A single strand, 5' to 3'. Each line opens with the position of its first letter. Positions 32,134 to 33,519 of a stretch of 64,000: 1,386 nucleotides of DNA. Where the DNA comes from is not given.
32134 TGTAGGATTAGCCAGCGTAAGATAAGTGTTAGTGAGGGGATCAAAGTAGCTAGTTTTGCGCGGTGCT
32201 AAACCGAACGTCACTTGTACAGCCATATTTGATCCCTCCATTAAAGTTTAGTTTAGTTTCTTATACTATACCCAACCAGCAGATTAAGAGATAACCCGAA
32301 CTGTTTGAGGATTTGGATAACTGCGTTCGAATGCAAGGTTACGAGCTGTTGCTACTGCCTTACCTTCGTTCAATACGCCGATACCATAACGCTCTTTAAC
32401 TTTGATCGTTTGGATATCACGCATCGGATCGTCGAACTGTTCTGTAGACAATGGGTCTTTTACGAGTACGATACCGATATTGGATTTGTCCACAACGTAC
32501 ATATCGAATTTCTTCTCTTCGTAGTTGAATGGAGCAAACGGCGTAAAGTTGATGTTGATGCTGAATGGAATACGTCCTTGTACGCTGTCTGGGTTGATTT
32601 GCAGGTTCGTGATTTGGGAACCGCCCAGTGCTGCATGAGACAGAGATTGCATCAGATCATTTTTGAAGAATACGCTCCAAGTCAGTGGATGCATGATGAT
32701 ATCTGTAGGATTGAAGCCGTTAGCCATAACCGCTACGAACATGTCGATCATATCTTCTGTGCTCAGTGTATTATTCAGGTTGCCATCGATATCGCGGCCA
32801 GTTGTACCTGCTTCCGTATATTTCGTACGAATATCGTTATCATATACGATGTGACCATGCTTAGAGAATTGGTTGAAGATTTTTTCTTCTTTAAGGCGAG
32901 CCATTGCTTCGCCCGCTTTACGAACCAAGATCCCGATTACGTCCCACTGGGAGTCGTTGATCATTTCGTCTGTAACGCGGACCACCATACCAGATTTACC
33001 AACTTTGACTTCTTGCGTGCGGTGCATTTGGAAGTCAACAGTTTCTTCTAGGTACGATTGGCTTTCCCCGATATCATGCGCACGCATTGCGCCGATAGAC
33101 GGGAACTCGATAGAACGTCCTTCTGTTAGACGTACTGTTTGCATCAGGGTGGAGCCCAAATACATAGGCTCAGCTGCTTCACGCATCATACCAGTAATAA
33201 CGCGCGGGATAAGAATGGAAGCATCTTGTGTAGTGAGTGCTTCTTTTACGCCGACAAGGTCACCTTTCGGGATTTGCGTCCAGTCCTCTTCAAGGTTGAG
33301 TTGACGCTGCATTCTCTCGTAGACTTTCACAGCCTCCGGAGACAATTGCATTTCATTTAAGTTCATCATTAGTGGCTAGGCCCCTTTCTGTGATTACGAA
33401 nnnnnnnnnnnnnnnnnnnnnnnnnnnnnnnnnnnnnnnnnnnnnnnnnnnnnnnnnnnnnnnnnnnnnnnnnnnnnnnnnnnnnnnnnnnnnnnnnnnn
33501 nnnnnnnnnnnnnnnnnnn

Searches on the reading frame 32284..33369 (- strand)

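Call 9: search_protein_families(library=phrogs, proteins=[window:32284-33369:-], max_evalue=0.001)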
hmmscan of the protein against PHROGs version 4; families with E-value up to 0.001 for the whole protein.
window:32284-33369:- (361 aa): 3 families
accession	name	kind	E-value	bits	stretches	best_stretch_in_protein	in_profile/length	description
phrog_3922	-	head and packaging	3.2e-27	96.7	1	38-242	69-269/362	major head protein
phrog_1650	-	head and packaging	2.2e-06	28.2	1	55-332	26-286/300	major head protein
phrog_544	-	head and packaging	0.00037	21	1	46-173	5-133/282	major head protein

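Call 10: search_protein_families(library=pfam, proteins=[window:32284-33369:-], max_evalue=0.001)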
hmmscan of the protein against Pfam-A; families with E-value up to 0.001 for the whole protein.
window:32284-33369:- (361 aa): 2 families
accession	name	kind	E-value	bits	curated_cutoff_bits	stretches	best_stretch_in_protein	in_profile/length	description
PF25209.1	Phage_capsid_4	-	1.4e-14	55.5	27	1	44-339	3-259/262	Phage capsid protein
PF05065.19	Phage_capsid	-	6.1e-08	32.8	24.2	1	76-235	27-179/280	Phage capsid family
